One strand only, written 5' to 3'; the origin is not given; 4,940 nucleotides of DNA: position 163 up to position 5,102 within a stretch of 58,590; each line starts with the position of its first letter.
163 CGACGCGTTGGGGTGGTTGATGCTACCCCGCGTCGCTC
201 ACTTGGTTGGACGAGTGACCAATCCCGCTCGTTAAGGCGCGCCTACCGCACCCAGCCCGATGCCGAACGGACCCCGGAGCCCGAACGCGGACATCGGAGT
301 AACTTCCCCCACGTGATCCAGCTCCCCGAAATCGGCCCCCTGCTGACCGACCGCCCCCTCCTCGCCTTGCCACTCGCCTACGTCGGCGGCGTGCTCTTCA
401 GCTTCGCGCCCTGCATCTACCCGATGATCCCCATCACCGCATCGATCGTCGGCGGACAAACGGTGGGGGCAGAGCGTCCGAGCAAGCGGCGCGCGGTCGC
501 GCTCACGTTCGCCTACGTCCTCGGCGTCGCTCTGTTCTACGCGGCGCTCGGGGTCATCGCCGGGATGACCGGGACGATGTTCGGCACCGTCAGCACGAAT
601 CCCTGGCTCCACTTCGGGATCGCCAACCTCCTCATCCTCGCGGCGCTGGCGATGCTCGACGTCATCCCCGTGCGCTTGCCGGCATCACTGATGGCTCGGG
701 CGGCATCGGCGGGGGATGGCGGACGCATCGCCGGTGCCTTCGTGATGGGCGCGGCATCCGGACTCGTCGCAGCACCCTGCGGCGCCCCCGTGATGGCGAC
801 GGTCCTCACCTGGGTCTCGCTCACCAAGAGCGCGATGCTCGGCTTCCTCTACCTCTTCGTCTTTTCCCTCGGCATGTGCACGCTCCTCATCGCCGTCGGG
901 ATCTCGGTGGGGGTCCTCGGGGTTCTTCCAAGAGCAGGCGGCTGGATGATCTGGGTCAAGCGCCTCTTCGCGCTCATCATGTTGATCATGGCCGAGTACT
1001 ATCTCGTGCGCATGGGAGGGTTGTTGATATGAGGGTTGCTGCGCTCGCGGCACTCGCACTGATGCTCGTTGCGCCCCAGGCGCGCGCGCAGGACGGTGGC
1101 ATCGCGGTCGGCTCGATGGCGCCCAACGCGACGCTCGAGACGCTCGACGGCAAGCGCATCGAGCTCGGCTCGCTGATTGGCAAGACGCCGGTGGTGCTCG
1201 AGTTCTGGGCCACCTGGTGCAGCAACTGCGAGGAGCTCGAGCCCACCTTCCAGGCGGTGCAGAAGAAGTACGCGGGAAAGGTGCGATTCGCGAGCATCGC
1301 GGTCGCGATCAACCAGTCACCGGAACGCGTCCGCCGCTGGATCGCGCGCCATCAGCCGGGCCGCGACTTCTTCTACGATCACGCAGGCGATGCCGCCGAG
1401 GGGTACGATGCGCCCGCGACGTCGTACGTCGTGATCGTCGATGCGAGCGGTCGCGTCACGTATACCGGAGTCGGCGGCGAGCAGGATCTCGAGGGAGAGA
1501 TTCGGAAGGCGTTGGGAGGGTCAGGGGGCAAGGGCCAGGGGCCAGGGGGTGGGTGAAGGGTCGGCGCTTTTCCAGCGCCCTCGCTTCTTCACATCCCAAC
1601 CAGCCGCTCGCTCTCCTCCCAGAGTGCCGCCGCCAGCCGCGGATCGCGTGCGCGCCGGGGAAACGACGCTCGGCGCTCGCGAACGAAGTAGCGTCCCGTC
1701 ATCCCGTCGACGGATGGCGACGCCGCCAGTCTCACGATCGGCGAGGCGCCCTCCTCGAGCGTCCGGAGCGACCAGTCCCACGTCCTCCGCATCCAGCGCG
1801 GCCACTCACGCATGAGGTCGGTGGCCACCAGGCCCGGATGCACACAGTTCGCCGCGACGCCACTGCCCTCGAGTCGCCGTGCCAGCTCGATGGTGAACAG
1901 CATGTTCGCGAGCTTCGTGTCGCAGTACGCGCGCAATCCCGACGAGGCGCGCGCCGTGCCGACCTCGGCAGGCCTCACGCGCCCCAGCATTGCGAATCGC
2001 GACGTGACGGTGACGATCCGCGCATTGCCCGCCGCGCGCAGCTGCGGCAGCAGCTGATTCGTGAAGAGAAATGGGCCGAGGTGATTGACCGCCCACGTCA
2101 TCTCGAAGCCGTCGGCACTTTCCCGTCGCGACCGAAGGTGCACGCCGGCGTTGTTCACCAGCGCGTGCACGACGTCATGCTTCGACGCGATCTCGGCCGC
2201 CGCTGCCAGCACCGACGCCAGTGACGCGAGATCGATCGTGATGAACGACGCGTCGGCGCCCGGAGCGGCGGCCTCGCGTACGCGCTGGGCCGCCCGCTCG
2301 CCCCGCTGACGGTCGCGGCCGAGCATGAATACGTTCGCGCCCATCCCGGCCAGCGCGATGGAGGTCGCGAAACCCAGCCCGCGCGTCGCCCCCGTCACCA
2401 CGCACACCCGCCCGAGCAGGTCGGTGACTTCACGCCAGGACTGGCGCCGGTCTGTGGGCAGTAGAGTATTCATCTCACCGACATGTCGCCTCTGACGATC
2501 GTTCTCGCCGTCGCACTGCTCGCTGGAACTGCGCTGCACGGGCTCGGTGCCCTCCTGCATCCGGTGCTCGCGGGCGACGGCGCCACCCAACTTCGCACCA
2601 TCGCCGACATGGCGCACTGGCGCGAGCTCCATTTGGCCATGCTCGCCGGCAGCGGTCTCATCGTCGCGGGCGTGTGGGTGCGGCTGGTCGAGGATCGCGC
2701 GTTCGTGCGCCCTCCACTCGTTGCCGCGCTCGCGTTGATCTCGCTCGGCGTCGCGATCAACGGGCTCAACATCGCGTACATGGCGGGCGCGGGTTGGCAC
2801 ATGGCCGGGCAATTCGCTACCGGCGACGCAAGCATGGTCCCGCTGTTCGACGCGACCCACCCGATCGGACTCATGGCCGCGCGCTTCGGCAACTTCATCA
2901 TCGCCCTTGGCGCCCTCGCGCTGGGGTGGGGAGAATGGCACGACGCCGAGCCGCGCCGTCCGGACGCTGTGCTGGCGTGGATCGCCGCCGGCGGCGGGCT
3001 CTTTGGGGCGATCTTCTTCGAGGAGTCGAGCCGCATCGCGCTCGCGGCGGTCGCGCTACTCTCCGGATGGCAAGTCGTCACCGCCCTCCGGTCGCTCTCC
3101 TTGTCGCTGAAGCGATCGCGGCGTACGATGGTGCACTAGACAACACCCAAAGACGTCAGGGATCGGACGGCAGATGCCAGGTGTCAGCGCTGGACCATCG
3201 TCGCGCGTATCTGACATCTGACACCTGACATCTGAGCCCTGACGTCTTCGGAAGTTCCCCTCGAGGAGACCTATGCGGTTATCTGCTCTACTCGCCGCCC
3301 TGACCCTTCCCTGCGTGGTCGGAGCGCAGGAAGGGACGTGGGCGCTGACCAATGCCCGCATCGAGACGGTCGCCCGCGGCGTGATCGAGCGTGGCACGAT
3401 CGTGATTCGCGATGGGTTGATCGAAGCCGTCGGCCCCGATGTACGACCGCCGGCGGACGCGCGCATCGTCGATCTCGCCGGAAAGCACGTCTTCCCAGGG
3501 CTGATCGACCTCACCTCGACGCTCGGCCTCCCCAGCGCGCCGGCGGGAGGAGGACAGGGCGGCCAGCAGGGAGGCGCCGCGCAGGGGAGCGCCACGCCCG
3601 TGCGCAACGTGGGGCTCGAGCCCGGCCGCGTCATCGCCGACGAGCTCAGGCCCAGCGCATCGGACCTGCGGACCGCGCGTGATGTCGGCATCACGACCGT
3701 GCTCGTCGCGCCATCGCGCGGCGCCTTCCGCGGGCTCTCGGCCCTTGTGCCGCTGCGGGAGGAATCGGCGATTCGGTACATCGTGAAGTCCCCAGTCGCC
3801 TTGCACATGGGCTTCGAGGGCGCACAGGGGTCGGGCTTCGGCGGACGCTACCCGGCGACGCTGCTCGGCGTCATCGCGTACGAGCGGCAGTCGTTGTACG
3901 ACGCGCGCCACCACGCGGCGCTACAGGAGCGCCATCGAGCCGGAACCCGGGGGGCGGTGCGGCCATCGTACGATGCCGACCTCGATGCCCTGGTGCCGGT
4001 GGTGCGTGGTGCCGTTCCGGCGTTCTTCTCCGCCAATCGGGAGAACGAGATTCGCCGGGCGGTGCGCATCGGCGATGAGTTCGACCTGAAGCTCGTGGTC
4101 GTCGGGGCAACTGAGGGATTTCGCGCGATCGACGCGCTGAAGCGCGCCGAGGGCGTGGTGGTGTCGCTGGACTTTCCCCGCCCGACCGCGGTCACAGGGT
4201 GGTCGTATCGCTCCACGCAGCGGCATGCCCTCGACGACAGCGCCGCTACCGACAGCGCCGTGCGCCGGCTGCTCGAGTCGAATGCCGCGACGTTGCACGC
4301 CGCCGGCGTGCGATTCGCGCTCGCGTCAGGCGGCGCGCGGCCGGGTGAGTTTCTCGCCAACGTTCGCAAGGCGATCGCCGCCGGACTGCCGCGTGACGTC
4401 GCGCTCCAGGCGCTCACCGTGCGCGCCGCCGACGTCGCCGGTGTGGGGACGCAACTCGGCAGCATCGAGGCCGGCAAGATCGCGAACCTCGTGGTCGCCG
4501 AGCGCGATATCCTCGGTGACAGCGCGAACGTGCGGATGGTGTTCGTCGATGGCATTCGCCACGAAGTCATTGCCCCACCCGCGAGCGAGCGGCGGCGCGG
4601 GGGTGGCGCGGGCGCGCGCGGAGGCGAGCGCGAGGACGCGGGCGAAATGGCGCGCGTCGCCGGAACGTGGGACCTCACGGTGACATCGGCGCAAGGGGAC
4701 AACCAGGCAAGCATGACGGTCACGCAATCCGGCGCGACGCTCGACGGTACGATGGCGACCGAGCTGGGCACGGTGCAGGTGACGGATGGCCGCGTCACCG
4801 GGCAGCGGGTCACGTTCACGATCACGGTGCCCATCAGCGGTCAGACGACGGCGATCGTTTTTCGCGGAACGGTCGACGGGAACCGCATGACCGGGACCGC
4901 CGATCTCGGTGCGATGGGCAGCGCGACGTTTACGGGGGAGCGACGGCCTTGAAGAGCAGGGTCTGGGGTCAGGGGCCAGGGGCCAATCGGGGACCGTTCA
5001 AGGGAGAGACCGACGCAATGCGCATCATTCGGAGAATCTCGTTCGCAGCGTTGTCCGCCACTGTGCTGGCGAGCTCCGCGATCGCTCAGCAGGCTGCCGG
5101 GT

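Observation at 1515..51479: Widespread gene-boundary palindromes whose arms are short tandem repeats (7-, 8- or 9-nt units) in at least six sequence classes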

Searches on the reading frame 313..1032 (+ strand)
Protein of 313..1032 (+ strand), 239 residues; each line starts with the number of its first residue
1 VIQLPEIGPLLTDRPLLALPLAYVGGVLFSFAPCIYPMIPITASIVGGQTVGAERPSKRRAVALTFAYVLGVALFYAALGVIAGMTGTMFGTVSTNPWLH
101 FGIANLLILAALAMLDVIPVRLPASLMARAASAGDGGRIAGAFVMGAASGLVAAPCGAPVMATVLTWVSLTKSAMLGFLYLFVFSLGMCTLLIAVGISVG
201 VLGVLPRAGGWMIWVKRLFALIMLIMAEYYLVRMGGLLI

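Call 45: search_protein_families(library=pfam, proteins=[window:313-1032:+], max_evalue=0.0001)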
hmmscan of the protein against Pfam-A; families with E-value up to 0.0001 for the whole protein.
window:313-1032:+ (239 aa): 2 families
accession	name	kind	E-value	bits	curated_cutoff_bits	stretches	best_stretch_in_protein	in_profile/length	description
PF02683.22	DsbD_TM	-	6.3e-49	166.7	27.1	1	19-233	5-217/219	Cytochrome C biogenesis protein transmembrane domain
PF13386.12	DsbD_2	-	6.3e-10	39.7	24.9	1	26-224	6-194/199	Cytochrome C biogenesis protein transmembrane region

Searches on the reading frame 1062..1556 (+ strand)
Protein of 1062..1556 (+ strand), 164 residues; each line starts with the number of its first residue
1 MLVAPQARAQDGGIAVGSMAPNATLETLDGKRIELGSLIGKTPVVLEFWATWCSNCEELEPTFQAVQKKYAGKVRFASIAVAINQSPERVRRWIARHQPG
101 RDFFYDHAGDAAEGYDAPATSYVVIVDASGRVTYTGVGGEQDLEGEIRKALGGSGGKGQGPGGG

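Call 42: search_protein_families(library=pfam, proteins=[window:1062-1556:+], max_evalue=0.001)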
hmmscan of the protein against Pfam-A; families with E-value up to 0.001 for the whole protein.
window:1062-1556:+ (164 aa): 5 families
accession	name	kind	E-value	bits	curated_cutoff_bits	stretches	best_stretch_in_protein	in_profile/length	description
PF08534.16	Redoxin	-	2.3e-15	57.1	26.6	1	16-141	2-137/148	Redoxin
PF00578.27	AhpC-TSA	-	8.8e-15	55.2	26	1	16-134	1-123/124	AhpC/TSA family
PF00085.26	Thioredoxin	-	7.8e-11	42.4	23.5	1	41-85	18-62/103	Thioredoxin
PF13905.12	Thioredoxin_8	-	1.1e-06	29.4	27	1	42-132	2-94/94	Thioredoxin-like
PF13098.12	Thioredoxin_2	-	0.0003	21.5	27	1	41-129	5-85/104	Thioredoxin-like domain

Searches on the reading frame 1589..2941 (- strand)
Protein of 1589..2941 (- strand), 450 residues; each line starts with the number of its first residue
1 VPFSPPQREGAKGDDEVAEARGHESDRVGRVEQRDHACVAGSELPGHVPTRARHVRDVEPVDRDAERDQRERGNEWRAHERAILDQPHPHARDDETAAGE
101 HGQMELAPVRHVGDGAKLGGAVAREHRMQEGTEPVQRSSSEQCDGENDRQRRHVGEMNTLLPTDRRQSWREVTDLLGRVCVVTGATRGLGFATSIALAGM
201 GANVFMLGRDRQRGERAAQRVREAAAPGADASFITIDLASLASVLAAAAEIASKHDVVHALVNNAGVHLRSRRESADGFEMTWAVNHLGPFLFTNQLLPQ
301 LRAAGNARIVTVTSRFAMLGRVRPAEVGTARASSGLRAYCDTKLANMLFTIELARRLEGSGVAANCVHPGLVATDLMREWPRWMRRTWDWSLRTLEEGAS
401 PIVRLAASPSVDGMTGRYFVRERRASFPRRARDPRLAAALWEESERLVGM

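Call 45: search_protein_families(library=pfam, proteins=[window:1589-2941:-], max_evalue=0.0001)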
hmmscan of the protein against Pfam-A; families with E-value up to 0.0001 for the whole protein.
window:1589-2941:- (450 aa): 3 families
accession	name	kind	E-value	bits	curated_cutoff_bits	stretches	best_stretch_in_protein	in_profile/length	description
PF00106.31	adh_short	-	3e-33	115.4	26.6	1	179-383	2-193/195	short chain dehydrogenase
PF13561.12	adh_short_C2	-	9.9e-21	74.8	27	1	184-381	1-185/236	Enoyl-(Acyl carrier protein) reductase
PF08659.16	KR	-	1.1e-07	32.4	22.6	1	181-268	4-92/180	KR domain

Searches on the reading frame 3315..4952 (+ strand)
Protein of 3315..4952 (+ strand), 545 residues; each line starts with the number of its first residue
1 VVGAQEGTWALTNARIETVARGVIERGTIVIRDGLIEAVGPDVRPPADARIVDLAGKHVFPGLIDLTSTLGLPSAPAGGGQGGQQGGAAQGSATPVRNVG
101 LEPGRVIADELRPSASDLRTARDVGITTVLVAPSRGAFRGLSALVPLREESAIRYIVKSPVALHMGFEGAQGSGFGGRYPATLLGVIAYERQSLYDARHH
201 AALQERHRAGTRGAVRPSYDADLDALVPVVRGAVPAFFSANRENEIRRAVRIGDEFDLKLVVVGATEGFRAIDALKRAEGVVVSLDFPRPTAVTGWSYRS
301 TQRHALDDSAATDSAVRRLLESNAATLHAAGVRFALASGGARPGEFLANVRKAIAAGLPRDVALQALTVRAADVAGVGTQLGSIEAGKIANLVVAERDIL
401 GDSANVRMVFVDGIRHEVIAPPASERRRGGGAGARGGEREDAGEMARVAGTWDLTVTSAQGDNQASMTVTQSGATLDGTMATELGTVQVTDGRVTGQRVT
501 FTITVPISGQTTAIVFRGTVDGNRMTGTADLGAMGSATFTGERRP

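Call 45: search_protein_families(library=pfam, proteins=[window:3315-4952:+], max_evalue=0.0001)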
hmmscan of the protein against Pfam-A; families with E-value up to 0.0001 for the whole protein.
window:3315-4952:+ (545 aa): 2 families
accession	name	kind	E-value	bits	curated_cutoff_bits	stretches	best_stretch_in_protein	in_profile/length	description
PF01979.26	Amidohydro_1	-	2.2e-09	37.5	25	1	315-413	227-342/345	Amidohydrolase family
PF07969.17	Amidohydro_3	-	9.4e-06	25.8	29.7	0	357-413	406-468/472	Amidohydrolase family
